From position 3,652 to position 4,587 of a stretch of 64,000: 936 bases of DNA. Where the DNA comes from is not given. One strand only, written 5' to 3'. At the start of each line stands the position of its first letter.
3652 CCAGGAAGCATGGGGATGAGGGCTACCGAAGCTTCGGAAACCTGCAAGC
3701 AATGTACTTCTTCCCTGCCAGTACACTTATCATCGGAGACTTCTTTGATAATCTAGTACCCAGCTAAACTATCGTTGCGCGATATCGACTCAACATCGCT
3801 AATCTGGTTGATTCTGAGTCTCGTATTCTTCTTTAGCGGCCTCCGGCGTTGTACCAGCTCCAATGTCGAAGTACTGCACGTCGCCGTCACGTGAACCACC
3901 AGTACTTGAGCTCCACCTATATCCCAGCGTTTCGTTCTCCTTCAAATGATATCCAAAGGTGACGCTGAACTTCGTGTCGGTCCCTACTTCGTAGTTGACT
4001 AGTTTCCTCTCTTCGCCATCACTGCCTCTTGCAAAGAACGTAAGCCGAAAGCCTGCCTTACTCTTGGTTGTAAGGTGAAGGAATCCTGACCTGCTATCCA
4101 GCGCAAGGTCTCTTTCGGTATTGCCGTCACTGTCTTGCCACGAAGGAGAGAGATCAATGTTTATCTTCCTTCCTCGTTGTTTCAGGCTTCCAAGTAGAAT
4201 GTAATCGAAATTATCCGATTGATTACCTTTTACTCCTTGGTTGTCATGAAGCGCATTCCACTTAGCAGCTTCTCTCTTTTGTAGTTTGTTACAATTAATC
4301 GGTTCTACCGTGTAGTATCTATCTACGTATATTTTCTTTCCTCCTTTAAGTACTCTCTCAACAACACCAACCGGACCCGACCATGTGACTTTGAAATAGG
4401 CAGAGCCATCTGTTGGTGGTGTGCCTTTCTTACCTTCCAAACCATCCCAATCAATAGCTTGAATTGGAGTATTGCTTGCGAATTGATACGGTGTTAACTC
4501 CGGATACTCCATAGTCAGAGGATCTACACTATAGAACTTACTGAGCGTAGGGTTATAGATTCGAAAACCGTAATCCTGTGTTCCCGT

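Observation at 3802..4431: Unassigned 210-aa C-terminal toxin domain after the RHS autoproteolysis site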

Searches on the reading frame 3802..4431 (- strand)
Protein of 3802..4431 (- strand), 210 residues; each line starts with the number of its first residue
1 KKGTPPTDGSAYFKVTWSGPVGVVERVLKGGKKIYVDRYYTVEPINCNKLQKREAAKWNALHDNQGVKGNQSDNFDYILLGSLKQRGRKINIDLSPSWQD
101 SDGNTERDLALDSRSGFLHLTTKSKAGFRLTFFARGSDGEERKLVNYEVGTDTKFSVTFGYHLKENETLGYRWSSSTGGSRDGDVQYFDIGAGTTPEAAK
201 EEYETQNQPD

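Call 3: search_protein_families(library=pfam, proteins=[window:3802-4431:-], max_evalue=1)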
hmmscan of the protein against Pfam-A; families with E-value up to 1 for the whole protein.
window:3802-4431:- (210 aa): 0 families

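Call 4: search_protein_families(library=ncbifam, proteins=[window:3802-4431:-], max_evalue=1)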
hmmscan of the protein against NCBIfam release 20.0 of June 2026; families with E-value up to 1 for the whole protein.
window:3802-4431:- (210 aa): 0 families

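Call 5: search_solved_structures(query=window:3802-4431:-, max_evalue=10)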
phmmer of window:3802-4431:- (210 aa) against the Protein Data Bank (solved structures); distinct sequences matched with E-value up to 10: 2.
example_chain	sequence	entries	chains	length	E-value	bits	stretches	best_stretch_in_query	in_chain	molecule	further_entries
2xjj_A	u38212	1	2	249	1.1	12.2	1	82-181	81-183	HEAT SHOCK PROTEIN HSP 90-ALPHA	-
3ul4_B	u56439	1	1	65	1.7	11.5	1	73-107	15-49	Cellulosome enzyme, dockerin type I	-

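Call 6: find_homologous_proteins(query=window:3802-4431:-, max_evalue=0.01)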
Query window:3802-4431:-: 114 candidates shared short words with the query, none scored E <= 0.01.

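Call 15: search_protein_representatives(protein=window:3802-4431:-)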
Query: 210 residues. Proteins with E-value up to 0.001 (for the whole library): 1; up to 1e-10: 0; up to 1e-30: 0. The best 1 are listed.
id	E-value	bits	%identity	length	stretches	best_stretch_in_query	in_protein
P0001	1.3e-07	47.9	28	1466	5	58-100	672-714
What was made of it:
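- The only database-wide hit is a eukaryotic protein with five C2 domains (E 1.3e-7, call 15).
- Tried and rejected: The parent was again not returned, so it is collapsed under a representative with another tail (call 15).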

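Call 24: predict_structure(protein=window:3802-4431:-)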
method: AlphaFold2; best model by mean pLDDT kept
length: 210 residues; sequences in the alignment: 1
mean_pLDDT: 47.1   pTM: 0.50
mean pLDDT of the five models: 47.1, 43.6, 41.1, 36.9, 33.2
residues with pLDDT >= 90: 0; 70-90: 0; 50-70: 99; < 50: 111
segments of 3 or more residues with pLDDT < 50: 1-10, 27-97, 113-115, 135-139, 175-187, 206-210
pLDDT, mean of each block of 10 residues (from residue 1): 36 54 47 32 34 39 35 37 33 46 58 55 63 53 61 63 56 45 47 53 44
secondary structure, 60 per line:
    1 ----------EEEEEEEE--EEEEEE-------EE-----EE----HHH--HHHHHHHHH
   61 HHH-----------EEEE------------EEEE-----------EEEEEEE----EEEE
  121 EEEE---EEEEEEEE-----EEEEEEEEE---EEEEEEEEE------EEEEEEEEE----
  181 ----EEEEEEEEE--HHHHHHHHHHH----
elements in order: E11-18 E21-26 H52-63 E75-78 E91-94 E106-112 E117-124 E128-135 E141-149 E153-161 E168-176 E185-193 H196-206
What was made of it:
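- The N-terminal half could not be modelled (pLDDT 32-39, call 24).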

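Call 31: find_related_loci(query=window:3802-4431:-, collection=genome_contigs, flank=10000)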
Query window:3802-4431:- (210 aa) in genome_contigs; peptide patterns used: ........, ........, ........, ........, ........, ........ (x = any residue, [..] = any of these).
76 stretches matched a pattern, but none encodes a relative of the query by tblastn (E <= 1e-3).

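Call 43: fold_search(model_id=the predicted structure, library=pdb)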
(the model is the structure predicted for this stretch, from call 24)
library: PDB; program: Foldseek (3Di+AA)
matches with E <= 10: 863; with E <= 0.001: 0
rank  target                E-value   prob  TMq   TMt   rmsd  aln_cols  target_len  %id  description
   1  2nmu                  8.7e-03  0.28  0.13  0.18  14.9       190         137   10  Crystal structure of the hypothetical protein from Salmonella typhimurium LT2. Northeast Structural Genomics Consortium  (released 2006-11-07)
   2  2hx0                  1.1e-02  0.25  0.13  0.18  15.3       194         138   10  Three-dimensional structure of the hypothetical protein from Salmonella cholerae-suis (aka Salmonella enterica) at the r (released 2006-09-19)
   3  2dc4_A                2.8e-02  0.15  0.14  0.16  13.5       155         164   13  Structure of PH1012 protein from Pyrococcus Horikoshii OT3 (released 2006-06-28)
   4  4gf6                  6.0e-02  0.12  0.16  0.15  17.6       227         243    9  crystal structure of GFP with cuprum bound at the Incorporated metal Chelating Amino Acid PYZ151 (released 2012-08-29)
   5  4dxm_A                6.4e-02  0.13  0.17  0.17  17.5       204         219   11  Crystal Structure of an ancestral GFP-like protein (released 2013-02-27)
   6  3ned                  6.4e-02  0.12  0.17  0.16  17.4       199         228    9  mRouge (released 2010-11-24)
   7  5gvy_A                6.7e-02  0.15  0.14  0.17  12.7       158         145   14  Crystal structure of SALT protein from Oryza sativa (released 2017-09-13)
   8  5ltq_E                6.7e-02  0.13  0.12  0.11  13.1       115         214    9  Structure of the Yellow Fluorescent Protein lanYFP from Branchiostoma lanceolatum at pH 7.5 (released 2016-12-07)
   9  4tzg_E                7.5e-02  0.12  0.17  0.17  17.6       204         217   10  Crystal structure of eCGP123, an extremely thermostable green fluorescent protein (released 2014-10-22)
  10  1yem_A                9.3e-02  0.13  0.14  0.17  13.4       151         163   16  Conserved hypothetical protein Pfu-838710-001 from Pyrococcus furiosus (released 2005-01-11)
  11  4dxm_B                9.8e-02  0.11  0.17  0.16  17.5       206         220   11  Crystal Structure of an ancestral GFP-like protein (released 2013-02-27)
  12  4w6f_B                1.0e-01  0.11  0.16  0.16  17.0       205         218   10  Crystal Structure of Full-Length Split GFP Mutant K26C Disulfide Dimer, P 32 2 1 Space Group, Form 2 (released 2015-02-18)
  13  3e1e_C                1.0e-01  0.09  0.09  0.13  15.9       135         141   12  Crystal structure of a Thioesterase family protein from Silicibacter pomeroyi. NorthEast Structural Genomics target Si (released 2008-09-30)
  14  7l7b_B                1.1e-01  0.07  0.13  0.12  23.1       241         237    9  Clostridioides difficile RNAP with fidaxomicin (released 2022-02-02)
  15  5xfh_A                1.2e-01  0.18  0.15  0.21  12.4       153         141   14  Crystal structure of Orysata lectin in complex with biantennary N-glycan (released 2017-10-18)
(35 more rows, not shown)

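Call 51: search_protein_families(library=phrogs, proteins=[window:3802-4431:-], max_evalue=1)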
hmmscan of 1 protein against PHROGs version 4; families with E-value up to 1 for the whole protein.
window:3802-4431:- (210 aa): 0 families

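Call 70: find_related_loci(query=window:3802-4431:-, collection=viral_contigs, flank=3000)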
Query window:3802-4431:- (210 aa) in viral_contigs; peptide patterns used: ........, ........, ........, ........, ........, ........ (x = any residue, [..] = any of these).
12 stretches matched a pattern, but none encodes a relative of the query by tblastn (E <= 1e-3).

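Call 81: search_protein_families(library=padloc, proteins=[window:3802-4431:-], max_evalue=0.001)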
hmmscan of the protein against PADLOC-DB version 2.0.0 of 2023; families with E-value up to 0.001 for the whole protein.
window:3802-4431:- (210 aa): 0 families

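Call 83: search_dna_similar(query=window:3802-4431:-, collection=plasmids, mode=protein, max_evalue=1, max_rows=15)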
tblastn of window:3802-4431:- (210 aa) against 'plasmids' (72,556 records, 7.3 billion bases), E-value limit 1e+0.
Records with a match: 1; places in all: 1; records where one place covers at least 80% of the query: 0.
Best place of each record, by identity: <60% 1.
By first word of the organism name: Rhizobium 1.
By predicted mobility (MOB-suite, as given by PLSDB): non-mobilizable 1.
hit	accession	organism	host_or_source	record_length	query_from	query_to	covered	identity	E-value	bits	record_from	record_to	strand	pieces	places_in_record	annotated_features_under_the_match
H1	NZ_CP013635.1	Rhizobium sp. N324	Phaseolus vulgaris,Whole ...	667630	52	155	50%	27.5%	2e-1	40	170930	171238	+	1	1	sugar ABC transporter ATP-binding protein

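Call 84: search_dna_similar(query=window:3802-4431:-, collection=phages, mode=protein, max_evalue=1, max_rows=15)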
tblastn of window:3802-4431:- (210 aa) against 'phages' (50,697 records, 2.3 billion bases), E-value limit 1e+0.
No match.
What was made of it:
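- No relative of the tail was found anywhere (calls 6, 15, 31, 70, 83, 84).
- Tried and rejected: One Rhizobium ABC-transporter hit at E 0.2 is noise (calls 31, 70, 83, 84).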

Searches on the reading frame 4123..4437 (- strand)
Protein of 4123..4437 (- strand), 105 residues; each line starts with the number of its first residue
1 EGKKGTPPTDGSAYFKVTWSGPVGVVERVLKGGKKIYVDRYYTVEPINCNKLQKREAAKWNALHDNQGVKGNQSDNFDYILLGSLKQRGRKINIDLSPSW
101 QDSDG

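Call 92: search_solved_structures(query=window:4123-4437:-, max_evalue=10)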
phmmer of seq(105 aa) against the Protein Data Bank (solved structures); distinct sequences matched with E-value up to 10: 11.
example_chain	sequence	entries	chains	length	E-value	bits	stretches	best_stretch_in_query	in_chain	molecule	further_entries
5leb_A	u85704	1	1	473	0.00034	24.1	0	16-37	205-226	DDD_D12_06_D12_06_D12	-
5le2_A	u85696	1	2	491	0.002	21.6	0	16-37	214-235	DDD_D12_15_D12_15_D12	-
5lec_A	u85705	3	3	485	0.0022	21.5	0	17-37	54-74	DDD_D12_12_D12_12_D12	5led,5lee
5le7_A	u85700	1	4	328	0.078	16.5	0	16-37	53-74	DD_D12_13_D12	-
5le3_A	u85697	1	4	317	0.082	16.5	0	16-37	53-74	DD_D12_09_D12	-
5le6_A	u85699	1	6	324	0.087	16.4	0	16-37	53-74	DD_D12_09_D12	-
5le8_A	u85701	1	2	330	0.1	16.1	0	16-38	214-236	DD_D12_15_D12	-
5le4_A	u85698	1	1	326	0.11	16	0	16-38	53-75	DD_D12_11_D12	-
8snb_1Y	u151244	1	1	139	0.25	14.9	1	37-94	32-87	CFAP144(FAM183A)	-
3lp5_A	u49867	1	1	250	1.2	12.7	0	74-101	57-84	Putative cell surface hydrolase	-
6f5e_A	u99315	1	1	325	1.7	12.2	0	16-37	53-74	DD_D12_10_47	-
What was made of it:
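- Tried and rejected: The DARPin-fusion hits in call 92 are repeat artefacts over 22 residues.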

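Call 93: search_protein_families(library=pfam, proteins=[window:4123-4437:-], max_evalue=10)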
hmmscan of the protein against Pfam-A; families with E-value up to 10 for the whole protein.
seq(105 aa): 0 families
